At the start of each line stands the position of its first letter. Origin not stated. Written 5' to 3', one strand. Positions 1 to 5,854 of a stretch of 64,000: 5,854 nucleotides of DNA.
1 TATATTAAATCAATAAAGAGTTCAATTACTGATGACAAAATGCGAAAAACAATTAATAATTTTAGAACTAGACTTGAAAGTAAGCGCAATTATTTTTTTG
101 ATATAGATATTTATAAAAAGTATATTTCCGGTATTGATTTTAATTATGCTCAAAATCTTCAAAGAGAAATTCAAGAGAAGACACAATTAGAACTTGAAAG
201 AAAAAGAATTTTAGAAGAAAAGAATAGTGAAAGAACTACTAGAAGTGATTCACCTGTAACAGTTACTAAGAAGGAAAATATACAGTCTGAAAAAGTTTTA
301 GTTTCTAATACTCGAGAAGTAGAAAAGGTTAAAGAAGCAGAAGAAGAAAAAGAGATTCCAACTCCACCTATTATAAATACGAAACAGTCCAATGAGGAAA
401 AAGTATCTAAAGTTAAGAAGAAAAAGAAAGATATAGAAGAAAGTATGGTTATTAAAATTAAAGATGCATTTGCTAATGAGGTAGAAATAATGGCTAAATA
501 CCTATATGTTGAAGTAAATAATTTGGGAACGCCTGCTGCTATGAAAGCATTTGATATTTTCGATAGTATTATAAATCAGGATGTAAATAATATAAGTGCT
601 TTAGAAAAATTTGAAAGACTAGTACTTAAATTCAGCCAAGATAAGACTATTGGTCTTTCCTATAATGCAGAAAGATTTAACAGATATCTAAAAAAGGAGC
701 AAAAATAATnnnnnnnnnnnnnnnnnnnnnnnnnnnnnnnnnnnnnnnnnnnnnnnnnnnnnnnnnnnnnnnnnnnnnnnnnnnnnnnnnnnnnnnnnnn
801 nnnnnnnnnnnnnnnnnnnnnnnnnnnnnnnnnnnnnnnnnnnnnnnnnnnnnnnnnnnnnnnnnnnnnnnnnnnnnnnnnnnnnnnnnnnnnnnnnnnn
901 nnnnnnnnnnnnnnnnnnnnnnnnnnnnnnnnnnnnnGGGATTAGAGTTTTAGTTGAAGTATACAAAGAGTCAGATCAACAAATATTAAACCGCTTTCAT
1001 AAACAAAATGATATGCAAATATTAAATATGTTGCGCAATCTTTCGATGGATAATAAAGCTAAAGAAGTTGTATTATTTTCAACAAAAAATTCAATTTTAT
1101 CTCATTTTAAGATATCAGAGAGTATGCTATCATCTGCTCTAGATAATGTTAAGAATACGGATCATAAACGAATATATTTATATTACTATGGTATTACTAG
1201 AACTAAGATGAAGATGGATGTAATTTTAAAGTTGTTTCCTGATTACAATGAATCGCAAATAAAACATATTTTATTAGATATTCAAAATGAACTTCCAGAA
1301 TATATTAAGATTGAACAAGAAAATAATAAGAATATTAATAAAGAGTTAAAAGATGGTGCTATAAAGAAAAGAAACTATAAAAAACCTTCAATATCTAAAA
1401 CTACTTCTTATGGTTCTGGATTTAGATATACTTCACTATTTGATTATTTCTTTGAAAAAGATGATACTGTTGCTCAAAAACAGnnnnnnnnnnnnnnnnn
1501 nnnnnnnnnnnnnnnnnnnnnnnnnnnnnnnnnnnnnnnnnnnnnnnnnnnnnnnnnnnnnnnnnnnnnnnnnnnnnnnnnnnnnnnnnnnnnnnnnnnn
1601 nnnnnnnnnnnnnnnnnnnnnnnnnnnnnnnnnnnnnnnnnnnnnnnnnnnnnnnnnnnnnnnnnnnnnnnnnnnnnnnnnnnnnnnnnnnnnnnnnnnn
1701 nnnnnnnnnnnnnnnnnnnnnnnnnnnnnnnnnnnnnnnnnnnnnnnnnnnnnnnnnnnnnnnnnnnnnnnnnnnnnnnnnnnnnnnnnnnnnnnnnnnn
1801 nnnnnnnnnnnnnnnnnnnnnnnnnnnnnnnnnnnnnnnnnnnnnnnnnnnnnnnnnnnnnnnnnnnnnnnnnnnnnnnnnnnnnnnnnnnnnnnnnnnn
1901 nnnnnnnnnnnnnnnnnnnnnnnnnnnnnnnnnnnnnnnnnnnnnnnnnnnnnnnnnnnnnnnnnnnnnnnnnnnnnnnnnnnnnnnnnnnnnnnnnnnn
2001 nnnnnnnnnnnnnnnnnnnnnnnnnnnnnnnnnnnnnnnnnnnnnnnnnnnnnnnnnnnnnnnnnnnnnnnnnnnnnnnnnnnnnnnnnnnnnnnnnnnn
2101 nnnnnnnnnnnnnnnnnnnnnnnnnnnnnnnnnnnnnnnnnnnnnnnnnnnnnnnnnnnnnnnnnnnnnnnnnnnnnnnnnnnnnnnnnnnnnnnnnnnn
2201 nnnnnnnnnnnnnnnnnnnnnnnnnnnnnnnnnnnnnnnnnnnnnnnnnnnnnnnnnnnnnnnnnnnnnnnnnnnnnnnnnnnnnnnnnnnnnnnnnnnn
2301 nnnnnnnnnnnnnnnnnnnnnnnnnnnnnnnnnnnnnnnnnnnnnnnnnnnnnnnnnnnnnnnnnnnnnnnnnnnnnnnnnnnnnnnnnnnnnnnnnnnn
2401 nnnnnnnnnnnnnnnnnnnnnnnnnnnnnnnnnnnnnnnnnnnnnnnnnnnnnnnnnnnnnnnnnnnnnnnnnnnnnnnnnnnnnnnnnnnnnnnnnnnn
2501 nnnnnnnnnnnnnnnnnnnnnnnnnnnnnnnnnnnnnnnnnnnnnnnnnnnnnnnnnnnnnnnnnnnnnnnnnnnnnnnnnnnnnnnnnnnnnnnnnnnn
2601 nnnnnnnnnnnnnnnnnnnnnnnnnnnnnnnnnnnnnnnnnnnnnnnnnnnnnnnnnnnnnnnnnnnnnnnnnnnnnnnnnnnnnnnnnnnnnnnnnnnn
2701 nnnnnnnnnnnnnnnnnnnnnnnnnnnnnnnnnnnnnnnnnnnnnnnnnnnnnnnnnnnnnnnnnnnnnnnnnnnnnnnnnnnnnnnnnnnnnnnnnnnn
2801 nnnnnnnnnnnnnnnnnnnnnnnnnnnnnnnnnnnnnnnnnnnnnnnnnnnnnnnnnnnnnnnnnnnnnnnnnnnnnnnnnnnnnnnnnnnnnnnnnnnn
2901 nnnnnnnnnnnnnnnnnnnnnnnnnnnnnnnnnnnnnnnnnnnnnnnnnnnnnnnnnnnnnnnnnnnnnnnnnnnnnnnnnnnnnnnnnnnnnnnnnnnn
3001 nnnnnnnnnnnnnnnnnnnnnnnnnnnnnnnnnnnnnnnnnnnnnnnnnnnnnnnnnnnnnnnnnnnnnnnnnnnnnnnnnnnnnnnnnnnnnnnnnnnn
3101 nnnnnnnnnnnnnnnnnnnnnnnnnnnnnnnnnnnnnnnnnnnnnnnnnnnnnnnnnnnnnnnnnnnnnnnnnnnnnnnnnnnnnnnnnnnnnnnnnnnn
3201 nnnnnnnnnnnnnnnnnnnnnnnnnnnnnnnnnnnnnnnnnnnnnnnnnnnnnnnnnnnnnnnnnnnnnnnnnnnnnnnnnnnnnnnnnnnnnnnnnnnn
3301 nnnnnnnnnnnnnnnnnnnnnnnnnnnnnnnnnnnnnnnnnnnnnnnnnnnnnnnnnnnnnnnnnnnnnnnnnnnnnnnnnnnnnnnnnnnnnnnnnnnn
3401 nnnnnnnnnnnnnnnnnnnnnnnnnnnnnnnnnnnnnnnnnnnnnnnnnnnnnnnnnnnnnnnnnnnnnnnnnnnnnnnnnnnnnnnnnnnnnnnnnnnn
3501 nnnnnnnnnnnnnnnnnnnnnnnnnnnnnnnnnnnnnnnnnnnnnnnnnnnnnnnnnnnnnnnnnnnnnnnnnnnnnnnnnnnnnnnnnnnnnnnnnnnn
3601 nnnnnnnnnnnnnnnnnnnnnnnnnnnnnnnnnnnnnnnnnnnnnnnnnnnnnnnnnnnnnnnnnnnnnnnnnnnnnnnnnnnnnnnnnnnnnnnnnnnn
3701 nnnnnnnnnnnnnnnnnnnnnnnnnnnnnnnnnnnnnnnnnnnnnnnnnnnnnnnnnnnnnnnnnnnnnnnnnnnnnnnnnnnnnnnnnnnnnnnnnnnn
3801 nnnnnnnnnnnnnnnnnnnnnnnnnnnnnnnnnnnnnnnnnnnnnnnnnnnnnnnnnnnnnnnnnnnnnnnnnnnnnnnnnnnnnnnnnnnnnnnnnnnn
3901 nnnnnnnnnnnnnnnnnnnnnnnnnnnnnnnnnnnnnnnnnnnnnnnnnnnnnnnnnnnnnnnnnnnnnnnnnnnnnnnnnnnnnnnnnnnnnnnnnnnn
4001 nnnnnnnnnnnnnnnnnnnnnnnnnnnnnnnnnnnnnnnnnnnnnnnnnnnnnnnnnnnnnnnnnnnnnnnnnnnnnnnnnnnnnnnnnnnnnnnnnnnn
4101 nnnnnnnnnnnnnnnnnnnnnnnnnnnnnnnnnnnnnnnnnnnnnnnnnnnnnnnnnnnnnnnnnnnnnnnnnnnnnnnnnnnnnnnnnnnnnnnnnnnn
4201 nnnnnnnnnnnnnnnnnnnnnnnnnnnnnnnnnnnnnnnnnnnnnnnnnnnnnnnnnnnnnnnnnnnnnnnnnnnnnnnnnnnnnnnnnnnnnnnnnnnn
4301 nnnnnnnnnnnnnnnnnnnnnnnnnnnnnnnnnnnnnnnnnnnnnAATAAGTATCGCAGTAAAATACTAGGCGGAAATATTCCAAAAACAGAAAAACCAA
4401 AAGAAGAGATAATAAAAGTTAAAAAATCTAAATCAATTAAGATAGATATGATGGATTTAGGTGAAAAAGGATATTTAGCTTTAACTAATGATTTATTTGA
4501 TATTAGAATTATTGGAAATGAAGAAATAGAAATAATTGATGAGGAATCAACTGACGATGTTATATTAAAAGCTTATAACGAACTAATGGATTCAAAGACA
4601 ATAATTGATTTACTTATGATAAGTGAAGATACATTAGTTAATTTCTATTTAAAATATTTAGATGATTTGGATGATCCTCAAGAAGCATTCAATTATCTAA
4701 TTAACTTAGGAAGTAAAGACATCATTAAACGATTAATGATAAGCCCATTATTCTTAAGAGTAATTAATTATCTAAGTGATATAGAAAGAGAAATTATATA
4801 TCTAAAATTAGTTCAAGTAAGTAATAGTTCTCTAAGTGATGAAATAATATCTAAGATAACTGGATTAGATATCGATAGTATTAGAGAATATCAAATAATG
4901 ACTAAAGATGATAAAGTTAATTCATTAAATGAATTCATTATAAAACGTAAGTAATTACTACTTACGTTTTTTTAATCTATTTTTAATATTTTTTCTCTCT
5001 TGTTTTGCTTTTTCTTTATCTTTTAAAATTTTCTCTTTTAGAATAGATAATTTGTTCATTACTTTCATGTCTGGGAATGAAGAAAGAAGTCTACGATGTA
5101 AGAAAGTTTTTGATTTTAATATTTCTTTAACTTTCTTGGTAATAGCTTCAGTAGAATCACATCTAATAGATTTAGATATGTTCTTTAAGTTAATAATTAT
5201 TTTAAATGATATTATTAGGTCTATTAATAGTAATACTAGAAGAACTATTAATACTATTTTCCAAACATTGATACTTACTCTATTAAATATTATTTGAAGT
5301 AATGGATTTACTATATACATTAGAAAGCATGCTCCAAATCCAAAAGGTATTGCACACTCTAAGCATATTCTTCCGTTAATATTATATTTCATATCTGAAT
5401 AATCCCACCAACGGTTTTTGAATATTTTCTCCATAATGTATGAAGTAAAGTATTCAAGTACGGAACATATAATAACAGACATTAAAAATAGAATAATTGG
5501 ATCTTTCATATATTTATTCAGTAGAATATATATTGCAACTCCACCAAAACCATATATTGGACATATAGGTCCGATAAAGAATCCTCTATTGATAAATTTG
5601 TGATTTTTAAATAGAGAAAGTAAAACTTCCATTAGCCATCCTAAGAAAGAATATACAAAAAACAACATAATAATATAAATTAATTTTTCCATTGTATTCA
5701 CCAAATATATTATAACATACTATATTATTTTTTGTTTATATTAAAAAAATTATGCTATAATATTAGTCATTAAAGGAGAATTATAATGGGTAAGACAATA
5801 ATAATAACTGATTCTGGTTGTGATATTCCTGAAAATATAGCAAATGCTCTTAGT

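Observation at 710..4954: Giant 1,414-aa protein made of about 13 sigma-70 region-4-like modules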

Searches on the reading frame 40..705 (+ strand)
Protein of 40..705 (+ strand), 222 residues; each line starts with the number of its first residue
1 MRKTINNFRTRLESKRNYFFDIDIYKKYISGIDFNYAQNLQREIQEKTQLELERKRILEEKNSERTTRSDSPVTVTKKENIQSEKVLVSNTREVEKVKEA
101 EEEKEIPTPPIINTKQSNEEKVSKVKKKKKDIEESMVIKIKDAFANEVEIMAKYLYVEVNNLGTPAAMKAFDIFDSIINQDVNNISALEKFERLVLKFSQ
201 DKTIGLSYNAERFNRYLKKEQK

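Call 3: search_protein_families(library=pfam, proteins=[window:40-705:+], max_evalue=1)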
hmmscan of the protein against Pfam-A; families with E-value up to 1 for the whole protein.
window:40-705:+ (222 aa): 1 family
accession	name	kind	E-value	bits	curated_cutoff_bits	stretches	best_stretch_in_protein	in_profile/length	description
PF14780.11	NEPRO_N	-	0.0047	17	24.9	1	104-173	4-68/185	Nucleolus and neural progenitor protein, N-terminal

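Call 4: search_protein_families(library=ncbifam, proteins=[window:40-705:+], max_evalue=1)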
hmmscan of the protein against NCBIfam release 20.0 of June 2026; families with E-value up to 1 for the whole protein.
window:40-705:+ (222 aa): 1 family
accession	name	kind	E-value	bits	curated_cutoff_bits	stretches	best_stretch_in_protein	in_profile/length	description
TIGR00437.1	feoB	equivalog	0.063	12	315.65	1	37-195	143-303/594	ferrous iron transport protein B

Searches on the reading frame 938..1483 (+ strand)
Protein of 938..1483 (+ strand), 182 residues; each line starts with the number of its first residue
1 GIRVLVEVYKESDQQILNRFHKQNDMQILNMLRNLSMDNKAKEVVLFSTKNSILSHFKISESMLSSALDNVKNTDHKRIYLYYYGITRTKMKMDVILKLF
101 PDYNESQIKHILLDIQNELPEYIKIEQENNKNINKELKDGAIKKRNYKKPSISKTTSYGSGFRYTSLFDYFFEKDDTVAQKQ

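Call 24: search_protein_families(library=pfam, proteins=[window:938-1483:+], max_evalue=10)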
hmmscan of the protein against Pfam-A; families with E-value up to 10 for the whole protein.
window:938-1483:+ (182 aa): 5 families
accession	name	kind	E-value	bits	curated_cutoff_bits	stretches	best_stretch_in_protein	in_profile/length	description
PF08512.18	Rttp106-like_middle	-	0.023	15.5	25.5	1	38-126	6-85/91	Histone chaperone Rttp106-like, middle domain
PF07033.16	Orthopox_B11R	-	0.064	13.5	25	1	107-143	6-43/71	Orthopoxvirus B11R protein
PF13638.12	PIN_4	-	0.066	13.9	21.9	1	10-49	73-113/132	PIN domain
PF00660.22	SRP1_TIP1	-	0.11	13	25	1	103-147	10-55/99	Seripauperin and TIP1 family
PF22332.1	TAZ1_RBM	-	1.2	9.4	27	1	9-20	11-22/34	RAP1 binding motif of TAZ1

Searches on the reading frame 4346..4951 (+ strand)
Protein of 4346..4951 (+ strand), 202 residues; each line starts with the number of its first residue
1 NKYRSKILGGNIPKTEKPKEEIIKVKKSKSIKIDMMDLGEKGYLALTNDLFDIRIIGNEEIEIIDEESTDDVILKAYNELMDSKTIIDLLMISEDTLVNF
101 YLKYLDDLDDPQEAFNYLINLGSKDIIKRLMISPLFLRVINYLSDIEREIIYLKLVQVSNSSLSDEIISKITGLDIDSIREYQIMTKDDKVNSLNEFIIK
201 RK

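Call 24: search_protein_families(library=pfam, proteins=[window:4346-4951:+], max_evalue=10)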
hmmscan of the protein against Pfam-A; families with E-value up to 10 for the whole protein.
window:4346-4951:+ (202 aa): 0 families

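Call 36: search_solved_structures(query=A3, max_evalue=10, show_alignments=3)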
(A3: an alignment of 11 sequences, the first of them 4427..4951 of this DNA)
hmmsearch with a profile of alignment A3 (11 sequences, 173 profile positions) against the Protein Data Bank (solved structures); distinct sequences matched with E-value up to 10: 2.
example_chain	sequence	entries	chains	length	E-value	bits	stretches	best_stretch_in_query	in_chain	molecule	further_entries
4rzp_A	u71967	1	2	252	0.014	18.6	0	77-118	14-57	Engineered Protein OR366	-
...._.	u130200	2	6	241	0.34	14.1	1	41-81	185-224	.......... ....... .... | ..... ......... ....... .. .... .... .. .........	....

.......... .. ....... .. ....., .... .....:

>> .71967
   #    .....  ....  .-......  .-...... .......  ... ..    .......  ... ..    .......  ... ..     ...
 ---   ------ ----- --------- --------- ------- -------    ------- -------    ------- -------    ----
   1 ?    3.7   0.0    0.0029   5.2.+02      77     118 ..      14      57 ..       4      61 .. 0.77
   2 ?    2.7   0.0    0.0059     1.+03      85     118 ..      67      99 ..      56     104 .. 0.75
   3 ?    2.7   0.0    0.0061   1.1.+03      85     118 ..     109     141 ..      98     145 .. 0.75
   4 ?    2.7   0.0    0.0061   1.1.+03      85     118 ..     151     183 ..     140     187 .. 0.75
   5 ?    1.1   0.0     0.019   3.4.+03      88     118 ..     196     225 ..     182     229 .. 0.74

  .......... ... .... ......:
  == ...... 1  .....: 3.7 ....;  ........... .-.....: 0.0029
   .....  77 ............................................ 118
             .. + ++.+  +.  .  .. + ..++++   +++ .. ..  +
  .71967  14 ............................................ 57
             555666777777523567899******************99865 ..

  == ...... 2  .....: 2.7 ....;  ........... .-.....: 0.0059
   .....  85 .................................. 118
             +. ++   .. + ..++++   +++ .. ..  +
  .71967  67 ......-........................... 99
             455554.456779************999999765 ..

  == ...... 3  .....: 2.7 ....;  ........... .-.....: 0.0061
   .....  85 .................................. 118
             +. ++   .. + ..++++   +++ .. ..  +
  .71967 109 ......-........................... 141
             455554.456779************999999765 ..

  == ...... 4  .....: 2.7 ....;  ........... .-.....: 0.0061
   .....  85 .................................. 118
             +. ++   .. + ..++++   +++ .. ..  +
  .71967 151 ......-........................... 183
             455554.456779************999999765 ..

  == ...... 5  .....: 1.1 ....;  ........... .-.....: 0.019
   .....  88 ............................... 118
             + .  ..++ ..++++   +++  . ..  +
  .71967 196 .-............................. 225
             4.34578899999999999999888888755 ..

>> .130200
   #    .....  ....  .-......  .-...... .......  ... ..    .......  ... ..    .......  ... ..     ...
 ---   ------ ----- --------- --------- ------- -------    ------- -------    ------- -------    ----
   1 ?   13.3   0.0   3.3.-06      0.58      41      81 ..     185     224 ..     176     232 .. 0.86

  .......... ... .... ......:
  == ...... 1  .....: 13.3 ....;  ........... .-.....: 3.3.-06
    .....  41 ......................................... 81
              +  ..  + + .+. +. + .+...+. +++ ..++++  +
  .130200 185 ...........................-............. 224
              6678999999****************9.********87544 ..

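Call 37: find_homologous_proteins(query=A3, max_evalue=0.001)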
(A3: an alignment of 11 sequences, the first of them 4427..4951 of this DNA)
Query A3 (11 sequences) (175 aa, profile of the alignment): 2 proteins with E <= 0.001 among 4661 candidates.
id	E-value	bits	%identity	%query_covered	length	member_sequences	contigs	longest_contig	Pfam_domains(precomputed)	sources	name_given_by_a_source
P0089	9.6e-36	141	40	42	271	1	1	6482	-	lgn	-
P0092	2.4e-28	117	45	32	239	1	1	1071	-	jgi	jgi:hypothetical protein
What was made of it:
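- Tried and rejected: Word-index search. find_homologous_proteins with the C-terminal profile returned only two proteins (call 37).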

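Call 47: predict_structure(alignment_id=A3)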
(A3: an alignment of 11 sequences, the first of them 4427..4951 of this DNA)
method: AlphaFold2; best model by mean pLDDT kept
length: 175 residues; sequences in the alignment: 11
mean_pLDDT: 78.8   pTM: 0.70
mean pLDDT of the five models: 78.8, 78.4, 77.2, 76.3, 69.7
residues with pLDDT >= 90: 95; 70-90: 36; 50-70: 4; < 50: 40
segments of 3 or more residues with pLDDT < 50: 1-12, 14-40
pLDDT, mean of each block of 10 residues (from residue 1): 39 42 39 39 86 91 88 94 94 93 91 86 94 92 95 91 91 68
secondary structure, 60 per line:
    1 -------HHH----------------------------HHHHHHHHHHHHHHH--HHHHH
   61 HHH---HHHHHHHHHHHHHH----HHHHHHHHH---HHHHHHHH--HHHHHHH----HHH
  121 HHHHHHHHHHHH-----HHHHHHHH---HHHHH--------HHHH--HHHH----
elements in order: H39-53 H56-63 H67-80 H85-93 H97-104 H107-113 H118-132 H138-145 H149-153 H162-165 H168-171
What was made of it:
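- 4355..4540 (+): Low-confidence, charged linker (aa 1216-1277). AlphaFold2 pLDDT is below 50 for aa 1240-1279 (call 47).
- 4541..4765 (+): First half of the conserved C-terminal domain (aa 1278-1352). It is helical and contains a possible GerE/LuxR- or r3-like HTH (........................). pLDDT 86-94 (call 47).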

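Call 50: fold_search(model_id=the predicted structure, library=pdb)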
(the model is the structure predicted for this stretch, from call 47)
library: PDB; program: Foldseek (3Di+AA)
matches with E <= 10: 68; with E <= 0.001: 0
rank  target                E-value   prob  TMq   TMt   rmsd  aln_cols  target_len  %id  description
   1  3l6a                  1.4e+00  0.08  0.17  0.11  13.3       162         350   17  Crystal structure of the C-terminal region of Human p97 (released 2010-04-28)
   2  5gpa_B                1.6e+00  0.07  0.17  0.16  15.1       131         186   14  Structural analysis of fatty acid degradation regulator FadR from Bacillus halodurans (released 2017-03-01)
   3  2b6c_B                3.0e+00  0.12  0.28  0.24   9.8       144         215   12  Predicted DNA alkylation repair enzyme from Enterococcus faecalis. (released 2005-11-15)
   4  2xb5                  3.0e+00  0.07  0.19  0.17  11.5       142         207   13  Tet repressor (class D) in complex with 7-Iodotetracycline (released 2010-10-06)
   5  2db0_A                3.4e+00  0.08  0.24  0.20  12.7       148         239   19  Crystal structure of PH0542 (released 2006-06-14)
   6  9a50_A                3.4e+00  0.04  0.19  0.15  16.4       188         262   11  Integrative model of RPSB-RPOC by crosslinking MS and deep learning (released 2024-09-18)
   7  2hm8_MODEL_1_A        3.6e+00  0.06  0.17  0.21  15.6       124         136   11  Solution Structure of the C-terminal MA-3 domain of Pdcd4 (released 2007-02-20)
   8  5ods_A                3.8e+00  0.08  0.24  0.10   9.4       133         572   14  Structure of a phosphoprotein-protein complex (released 2018-03-14)
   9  7jw3_A                4.0e+00  0.06  0.20  0.15  14.8       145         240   10  Crystal structure of Aedes aegypti Nibbler NTD domain (released 2021-01-20)
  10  2fj1                  4.0e+00  0.05  0.19  0.17  11.8       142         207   13  Crystal Structure Analysis of Tet Repressor (class D) in Complex with 7-Chlortetracycline-Nickel(II) (released 2007-01-09)
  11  8r0j_D                4.2e+00  0.06  0.23  0.18  10.0       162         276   13  Crystal structure of the retromer complex VPS29/VPS35 with the ligand bis-1,3-phenyl guanylhydrazone, 2a (released 2024-03-27)
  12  1a5t                  4.2e+00  0.06  0.18  0.11  12.8       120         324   14  CRYSTAL STRUCTURE OF THE DELTA PRIME SUBUNIT OF THE CLAMP-LOADER COMPLEX OF ESCHERICHIA COLI DNA POLYMERASE III (released 1998-05-27)
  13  6jlu_Q                4.2e+00  0.04  0.15  0.17  14.1       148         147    9  Structure of PSII-FCP supercomplex from a centric diatom Chaetoceros gracilis at 3.02 angstrom resolution (released 2019-07-31)
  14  9d5n_C2               4.5e+00  0.02  0.15  0.14  16.3       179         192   11  48-nm doublet microtubule from Trichomonas vaginalis strain G3 (released 2025-05-14)
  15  9j5r_B                4.9e+00  0.03  0.19  0.12  11.9       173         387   14  Pathogen effector forms a phosphatase holoenzyme complex with host core enzyme to promote disease (released 2026-03-04)
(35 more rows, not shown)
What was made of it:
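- Tried and rejected: It has a disordered 40-aa head and several subdomains (call 50).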

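Call 75: find_related_loci(query=A3, collection=viral_contigs, flank=5000)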
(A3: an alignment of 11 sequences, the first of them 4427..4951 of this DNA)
Query A3 (175 aa) in viral_contigs; peptide patterns used: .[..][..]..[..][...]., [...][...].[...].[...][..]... (x = any residue, [..] = any of these).
108 stretches matched a pattern, but none encodes a relative of the query by tblastn (E <= 1e-3).

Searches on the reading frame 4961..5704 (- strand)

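Call 3: search_protein_families(library=pfam, proteins=[window:4961-5704:-], max_evalue=1)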
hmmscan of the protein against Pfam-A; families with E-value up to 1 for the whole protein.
window:4961-5704:- (248 aa): 1 family
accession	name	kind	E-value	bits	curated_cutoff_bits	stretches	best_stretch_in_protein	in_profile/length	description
PF06541.16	ABC_trans_CmpB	-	4.1e-53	180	25.9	1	13-167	1-151/151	Putative ABC-transporter type IV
